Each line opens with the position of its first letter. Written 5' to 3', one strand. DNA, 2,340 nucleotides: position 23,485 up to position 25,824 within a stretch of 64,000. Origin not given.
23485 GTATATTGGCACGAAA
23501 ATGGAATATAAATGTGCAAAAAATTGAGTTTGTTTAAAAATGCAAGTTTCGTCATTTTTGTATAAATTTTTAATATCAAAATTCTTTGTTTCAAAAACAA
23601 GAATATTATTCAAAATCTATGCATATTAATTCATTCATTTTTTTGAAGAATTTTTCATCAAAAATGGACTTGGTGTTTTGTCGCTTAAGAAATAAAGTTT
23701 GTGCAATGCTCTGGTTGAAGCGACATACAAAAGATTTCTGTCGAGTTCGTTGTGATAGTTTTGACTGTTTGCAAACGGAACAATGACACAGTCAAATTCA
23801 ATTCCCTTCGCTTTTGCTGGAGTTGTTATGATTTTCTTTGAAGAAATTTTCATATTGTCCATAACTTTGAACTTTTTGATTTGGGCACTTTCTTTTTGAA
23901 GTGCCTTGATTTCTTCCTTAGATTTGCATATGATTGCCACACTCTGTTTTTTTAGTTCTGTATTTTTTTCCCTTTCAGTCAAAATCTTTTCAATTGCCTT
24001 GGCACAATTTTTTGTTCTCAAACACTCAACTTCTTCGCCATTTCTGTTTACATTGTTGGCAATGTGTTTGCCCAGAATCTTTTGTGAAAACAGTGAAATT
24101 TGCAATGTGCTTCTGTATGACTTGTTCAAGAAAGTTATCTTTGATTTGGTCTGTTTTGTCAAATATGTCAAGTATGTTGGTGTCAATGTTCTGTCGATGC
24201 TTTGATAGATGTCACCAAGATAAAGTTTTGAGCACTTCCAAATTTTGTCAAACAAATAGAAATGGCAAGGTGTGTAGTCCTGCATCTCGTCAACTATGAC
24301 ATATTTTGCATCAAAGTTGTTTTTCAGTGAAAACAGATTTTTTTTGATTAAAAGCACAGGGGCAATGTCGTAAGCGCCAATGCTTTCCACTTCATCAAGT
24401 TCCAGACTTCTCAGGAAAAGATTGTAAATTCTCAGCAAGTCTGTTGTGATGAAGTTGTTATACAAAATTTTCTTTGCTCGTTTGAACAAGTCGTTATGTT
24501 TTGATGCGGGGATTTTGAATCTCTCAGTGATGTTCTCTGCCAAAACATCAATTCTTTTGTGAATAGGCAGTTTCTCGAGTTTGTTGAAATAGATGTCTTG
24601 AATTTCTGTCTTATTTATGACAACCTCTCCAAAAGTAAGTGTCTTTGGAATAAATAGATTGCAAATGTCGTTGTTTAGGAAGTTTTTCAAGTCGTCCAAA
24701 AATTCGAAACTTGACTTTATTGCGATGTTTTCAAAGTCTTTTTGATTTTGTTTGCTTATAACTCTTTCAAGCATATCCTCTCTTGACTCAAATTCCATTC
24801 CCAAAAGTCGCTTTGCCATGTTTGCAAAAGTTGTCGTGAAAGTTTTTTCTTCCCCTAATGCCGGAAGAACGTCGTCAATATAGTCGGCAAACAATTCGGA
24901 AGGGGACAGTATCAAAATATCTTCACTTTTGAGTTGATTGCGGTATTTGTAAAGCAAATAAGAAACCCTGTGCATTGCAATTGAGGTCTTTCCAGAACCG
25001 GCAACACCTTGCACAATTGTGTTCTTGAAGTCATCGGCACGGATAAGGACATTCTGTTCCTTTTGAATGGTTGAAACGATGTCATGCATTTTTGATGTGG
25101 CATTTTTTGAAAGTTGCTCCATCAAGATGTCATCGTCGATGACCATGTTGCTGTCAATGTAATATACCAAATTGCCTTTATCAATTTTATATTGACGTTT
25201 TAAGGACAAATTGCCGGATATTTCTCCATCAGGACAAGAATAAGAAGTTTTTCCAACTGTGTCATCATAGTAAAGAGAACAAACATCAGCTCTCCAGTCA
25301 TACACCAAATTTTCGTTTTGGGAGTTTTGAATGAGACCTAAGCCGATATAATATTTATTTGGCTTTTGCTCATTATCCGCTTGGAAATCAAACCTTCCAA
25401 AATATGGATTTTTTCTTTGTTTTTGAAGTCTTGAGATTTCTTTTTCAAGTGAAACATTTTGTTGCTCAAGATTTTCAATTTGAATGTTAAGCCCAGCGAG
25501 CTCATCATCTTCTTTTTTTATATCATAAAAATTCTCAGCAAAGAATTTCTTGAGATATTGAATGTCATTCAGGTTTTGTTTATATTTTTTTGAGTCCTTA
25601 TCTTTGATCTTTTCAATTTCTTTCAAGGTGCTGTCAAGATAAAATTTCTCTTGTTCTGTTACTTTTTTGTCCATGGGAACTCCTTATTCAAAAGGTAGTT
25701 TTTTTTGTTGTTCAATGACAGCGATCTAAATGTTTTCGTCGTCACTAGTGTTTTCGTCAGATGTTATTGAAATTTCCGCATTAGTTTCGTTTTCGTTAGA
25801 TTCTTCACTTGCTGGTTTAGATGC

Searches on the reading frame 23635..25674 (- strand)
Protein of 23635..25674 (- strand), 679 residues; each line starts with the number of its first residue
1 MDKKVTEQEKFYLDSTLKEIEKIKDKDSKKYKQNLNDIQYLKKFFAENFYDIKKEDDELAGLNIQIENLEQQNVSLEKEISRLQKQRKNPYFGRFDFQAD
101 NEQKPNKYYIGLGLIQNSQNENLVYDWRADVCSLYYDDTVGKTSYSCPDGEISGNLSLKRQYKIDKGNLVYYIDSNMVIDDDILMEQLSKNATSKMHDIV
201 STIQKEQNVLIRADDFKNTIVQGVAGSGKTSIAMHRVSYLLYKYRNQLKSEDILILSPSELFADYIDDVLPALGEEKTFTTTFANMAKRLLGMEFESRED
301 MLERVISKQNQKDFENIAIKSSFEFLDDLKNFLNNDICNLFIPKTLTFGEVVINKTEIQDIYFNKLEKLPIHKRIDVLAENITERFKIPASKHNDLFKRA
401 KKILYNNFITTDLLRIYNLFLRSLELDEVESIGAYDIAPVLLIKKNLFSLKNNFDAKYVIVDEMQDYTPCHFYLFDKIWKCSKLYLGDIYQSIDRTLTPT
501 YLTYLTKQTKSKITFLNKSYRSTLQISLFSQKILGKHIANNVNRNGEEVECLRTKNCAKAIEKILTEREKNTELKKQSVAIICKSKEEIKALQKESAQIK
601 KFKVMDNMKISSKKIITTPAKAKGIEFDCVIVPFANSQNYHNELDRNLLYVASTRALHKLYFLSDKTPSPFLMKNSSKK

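Call 85: search_protein_families(library=pfam, proteins=[window:23635-25674:-], max_evalue=0.001)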
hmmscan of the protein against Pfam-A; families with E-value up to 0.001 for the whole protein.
window:23635-25674:- (679 aa): 4 families
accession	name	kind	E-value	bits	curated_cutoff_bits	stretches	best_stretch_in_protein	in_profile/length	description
PF01443.25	Viral_helicase1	-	3.2e-12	47.2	21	1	454-663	58-227/228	Viral superfamily 1 RNA helicase core domain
PF13538.12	UvrD_C_2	-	3e-11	43.4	27.4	1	618-662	6-51/52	UvrD-like helicase C-terminal domain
PF00580.27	UvrD-helicase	-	5.9e-10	39.7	23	1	211-493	9-252/271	UvrD/REP helicase N-terminal domain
PF13245.12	AAA_19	-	1.3e-07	32.3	25.1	1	216-493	11-130/134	AAA domain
